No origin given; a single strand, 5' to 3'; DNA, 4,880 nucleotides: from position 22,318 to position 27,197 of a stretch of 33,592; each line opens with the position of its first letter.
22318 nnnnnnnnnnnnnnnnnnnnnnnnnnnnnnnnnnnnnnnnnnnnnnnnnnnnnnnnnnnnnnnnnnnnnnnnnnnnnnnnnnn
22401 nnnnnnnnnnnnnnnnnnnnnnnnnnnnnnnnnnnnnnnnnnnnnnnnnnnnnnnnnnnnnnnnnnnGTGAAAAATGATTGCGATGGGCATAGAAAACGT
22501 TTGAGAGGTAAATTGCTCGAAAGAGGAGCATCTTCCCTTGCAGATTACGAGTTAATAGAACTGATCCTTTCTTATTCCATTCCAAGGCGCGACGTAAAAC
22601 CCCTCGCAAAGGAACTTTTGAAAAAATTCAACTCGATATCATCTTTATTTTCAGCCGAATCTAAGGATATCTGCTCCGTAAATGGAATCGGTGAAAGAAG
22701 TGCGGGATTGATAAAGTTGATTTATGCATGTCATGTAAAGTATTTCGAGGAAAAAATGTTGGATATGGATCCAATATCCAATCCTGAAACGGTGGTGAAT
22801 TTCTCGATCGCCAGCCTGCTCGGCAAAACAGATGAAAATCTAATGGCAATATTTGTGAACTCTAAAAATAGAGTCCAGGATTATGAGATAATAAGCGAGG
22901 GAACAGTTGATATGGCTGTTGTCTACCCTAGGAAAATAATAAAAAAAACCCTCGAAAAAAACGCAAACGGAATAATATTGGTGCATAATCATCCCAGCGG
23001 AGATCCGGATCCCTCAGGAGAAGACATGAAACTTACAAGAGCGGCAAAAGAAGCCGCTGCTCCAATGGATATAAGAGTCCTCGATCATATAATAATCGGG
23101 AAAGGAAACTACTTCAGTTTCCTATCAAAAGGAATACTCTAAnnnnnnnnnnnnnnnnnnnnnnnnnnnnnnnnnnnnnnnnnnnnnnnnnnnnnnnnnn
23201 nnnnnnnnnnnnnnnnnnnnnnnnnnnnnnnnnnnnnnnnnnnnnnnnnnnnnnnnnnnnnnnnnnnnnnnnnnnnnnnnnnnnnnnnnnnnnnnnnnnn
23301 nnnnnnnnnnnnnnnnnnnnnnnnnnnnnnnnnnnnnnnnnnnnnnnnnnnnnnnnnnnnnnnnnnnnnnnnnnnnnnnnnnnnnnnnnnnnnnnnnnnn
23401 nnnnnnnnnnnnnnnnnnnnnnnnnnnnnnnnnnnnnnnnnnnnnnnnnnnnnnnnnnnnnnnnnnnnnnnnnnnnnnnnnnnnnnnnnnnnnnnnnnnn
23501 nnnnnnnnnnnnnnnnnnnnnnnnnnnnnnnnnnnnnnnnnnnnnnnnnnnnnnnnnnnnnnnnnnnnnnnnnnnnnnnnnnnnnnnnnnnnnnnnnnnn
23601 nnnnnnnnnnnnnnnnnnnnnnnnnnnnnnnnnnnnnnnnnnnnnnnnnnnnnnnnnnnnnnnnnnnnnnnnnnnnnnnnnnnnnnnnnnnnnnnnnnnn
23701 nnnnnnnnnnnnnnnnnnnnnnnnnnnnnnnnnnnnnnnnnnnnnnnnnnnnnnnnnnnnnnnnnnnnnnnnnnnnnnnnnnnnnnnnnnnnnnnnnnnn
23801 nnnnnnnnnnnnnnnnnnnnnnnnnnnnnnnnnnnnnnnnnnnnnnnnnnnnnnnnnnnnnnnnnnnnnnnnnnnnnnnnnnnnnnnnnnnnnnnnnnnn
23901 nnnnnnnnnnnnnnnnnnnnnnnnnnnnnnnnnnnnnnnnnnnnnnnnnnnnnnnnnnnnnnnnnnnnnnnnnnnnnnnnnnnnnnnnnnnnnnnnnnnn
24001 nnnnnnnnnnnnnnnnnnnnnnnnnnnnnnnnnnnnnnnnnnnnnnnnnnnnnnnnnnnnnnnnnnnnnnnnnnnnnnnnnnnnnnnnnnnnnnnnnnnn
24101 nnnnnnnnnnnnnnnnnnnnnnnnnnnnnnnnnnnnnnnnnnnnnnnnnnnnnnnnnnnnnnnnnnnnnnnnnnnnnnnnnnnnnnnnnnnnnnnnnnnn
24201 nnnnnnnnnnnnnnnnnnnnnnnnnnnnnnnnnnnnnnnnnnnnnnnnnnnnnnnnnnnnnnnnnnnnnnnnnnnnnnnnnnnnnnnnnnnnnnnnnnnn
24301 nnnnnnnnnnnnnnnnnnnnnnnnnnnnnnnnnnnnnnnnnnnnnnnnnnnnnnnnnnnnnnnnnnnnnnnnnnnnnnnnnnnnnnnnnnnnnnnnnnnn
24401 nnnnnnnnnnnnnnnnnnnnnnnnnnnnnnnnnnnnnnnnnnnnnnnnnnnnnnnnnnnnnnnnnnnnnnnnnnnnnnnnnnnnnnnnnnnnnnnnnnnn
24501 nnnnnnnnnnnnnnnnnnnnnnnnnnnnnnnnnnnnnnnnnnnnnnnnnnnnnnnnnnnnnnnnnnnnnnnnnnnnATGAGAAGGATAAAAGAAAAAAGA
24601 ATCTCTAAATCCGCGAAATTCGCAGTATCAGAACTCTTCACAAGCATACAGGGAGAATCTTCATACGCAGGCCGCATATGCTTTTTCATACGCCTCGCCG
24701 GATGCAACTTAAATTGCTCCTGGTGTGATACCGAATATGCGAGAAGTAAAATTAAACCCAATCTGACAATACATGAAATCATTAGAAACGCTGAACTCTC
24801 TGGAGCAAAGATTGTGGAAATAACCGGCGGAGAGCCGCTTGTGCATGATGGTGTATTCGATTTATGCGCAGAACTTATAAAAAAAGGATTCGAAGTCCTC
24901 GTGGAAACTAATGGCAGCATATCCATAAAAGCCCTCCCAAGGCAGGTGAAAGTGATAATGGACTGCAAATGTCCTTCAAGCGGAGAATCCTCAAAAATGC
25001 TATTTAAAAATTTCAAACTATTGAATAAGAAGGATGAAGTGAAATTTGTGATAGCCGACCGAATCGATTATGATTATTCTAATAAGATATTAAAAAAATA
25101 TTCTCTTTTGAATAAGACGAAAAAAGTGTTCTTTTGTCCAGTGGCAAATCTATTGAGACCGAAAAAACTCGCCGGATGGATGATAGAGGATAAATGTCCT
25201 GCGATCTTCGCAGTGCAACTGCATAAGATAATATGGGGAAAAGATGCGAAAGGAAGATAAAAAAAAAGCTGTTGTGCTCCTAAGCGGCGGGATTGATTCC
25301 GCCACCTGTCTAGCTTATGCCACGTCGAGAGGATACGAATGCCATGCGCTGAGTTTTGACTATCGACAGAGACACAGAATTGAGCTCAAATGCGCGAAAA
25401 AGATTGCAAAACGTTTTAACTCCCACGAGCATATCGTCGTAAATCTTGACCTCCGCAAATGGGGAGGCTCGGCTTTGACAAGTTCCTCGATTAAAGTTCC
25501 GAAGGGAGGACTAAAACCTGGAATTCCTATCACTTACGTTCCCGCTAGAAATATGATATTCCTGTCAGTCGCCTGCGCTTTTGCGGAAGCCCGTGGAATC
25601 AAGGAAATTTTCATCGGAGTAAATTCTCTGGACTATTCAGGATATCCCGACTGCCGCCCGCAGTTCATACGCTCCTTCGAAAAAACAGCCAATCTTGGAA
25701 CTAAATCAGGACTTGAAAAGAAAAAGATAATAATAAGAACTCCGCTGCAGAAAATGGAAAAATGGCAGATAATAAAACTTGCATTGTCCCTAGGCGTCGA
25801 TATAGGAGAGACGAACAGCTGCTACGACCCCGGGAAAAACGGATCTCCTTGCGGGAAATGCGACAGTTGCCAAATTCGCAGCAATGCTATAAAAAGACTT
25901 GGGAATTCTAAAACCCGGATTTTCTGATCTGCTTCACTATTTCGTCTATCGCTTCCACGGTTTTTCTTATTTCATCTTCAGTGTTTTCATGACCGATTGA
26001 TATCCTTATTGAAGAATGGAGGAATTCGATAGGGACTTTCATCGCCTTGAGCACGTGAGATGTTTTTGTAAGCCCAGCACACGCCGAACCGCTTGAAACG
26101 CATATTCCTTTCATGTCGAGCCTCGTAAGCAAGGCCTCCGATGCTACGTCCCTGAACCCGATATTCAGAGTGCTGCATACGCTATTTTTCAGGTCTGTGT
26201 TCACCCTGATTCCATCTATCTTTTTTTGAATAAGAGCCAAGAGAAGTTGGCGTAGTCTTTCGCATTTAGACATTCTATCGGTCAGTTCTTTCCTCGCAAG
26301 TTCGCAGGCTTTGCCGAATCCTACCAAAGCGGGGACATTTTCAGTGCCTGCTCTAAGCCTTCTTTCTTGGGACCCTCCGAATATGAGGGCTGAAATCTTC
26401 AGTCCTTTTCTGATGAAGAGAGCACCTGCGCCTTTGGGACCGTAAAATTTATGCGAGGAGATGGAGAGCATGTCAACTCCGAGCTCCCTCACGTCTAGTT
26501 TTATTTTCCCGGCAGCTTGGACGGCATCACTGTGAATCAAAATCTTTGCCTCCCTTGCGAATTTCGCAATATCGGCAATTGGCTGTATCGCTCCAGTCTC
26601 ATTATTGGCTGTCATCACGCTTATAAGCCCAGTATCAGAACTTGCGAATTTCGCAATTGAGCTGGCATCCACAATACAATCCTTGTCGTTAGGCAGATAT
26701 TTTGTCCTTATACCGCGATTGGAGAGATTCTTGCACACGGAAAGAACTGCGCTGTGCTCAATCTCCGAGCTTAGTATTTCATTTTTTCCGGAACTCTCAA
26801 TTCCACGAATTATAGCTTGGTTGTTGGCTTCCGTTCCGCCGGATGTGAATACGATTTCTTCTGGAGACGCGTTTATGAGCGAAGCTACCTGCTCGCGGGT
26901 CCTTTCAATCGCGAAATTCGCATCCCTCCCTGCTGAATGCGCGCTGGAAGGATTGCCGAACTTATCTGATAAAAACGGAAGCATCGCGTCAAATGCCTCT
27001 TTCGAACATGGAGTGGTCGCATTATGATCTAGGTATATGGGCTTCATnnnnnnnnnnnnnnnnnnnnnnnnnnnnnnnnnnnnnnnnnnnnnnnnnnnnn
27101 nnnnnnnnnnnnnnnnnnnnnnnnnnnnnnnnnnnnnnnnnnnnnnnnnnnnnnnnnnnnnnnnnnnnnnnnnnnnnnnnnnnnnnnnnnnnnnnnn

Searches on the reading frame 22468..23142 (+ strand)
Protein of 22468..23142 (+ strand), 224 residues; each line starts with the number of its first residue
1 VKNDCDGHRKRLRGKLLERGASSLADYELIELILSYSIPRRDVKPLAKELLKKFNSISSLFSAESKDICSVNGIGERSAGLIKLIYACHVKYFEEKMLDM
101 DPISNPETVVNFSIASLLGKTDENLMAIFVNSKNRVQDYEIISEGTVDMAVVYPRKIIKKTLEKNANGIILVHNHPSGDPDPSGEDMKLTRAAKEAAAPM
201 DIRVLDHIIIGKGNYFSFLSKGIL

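Call 42: search_protein_families(library=pfam, proteins=[window:22468-23142:+], max_evalue=0.001)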
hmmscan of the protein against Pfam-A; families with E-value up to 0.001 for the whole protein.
window:22468-23142:+ (224 aa): 4 families
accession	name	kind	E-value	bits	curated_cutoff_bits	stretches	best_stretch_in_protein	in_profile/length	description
PF04002.20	RadC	-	7.7e-41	139.3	22.1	1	103-222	1-120/121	RadC-like JAB domain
PF20582.4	UPF0758_N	-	7.3e-12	45.6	27.1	1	10-78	8-75/77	UPF0758 N-terminal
PF12826.13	HHH_2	-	1.8e-05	25.2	27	1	46-83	15-52/64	Helix-hairpin-helix motif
PF14520.12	HHH_5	-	0.00021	22.1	27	1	46-83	14-52/57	Helix-hairpin-helix domain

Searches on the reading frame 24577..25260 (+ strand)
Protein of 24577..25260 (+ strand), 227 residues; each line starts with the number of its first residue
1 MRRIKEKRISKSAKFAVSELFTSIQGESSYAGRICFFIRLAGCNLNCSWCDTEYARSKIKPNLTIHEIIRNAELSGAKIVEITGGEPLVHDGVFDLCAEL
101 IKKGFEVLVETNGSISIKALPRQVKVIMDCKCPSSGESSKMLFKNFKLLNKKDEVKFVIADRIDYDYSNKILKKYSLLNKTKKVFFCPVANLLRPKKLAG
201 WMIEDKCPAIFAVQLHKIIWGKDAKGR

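Call 42: search_protein_families(library=pfam, proteins=[window:24577-25260:+], max_evalue=0.001)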
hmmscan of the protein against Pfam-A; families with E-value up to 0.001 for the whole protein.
window:24577-25260:+ (227 aa): 2 families
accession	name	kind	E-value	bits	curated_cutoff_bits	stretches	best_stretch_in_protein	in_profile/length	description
PF04055.27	Radical_SAM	-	1.2e-11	45.5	29.5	1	41-125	5-95/166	Radical SAM superfamily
PF13353.11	Fer4_12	-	5.5e-05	23.9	22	1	37-104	9-77/137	4Fe-4S single cluster domain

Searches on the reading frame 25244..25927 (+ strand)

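Call 42: search_protein_families(library=pfam, proteins=[window:25244-25927:+], max_evalue=0.001)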
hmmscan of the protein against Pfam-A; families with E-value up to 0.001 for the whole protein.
window:25244-25927:+ (227 aa): 3 families
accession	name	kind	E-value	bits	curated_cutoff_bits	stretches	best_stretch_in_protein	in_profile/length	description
PF06508.19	QueC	-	8.7e-78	261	22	1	8-218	1-208/210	Queuosine biosynthesis protein QueC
PF00733.27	Asn_synthase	-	1.5e-06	28.6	21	1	6-65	17-77/354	Asparagine synthase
PF02568.20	ThiI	-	4.7e-06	26.8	20.5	1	7-62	4-60/197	Thiamine biosynthesis protein (ThiI)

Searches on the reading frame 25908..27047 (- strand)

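Call 42: search_protein_families(library=pfam, proteins=[window:25908-27047:-], max_evalue=0.001)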
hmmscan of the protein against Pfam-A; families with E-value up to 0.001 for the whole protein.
window:25908-27047:- (379 aa): 4 families
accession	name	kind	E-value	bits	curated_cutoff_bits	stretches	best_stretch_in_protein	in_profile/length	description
PF00266.25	Aminotran_5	-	2e-80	271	21.5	1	4-361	1-369/371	Aminotransferase class-V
PF01053.26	Cys_Met_Meta_PP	-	6.6e-08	31.9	27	1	30-202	37-200/381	Cys/Met metabolism PLP-dependent enzyme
PF00155.27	Aminotran_1_2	-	2.5e-07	30.6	19.7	1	50-175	47-186/361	Aminotransferase class I and II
PF01212.27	Beta_elim_lyase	-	1.1e-05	25.4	27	1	50-202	37-201/288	Beta-eliminating lyase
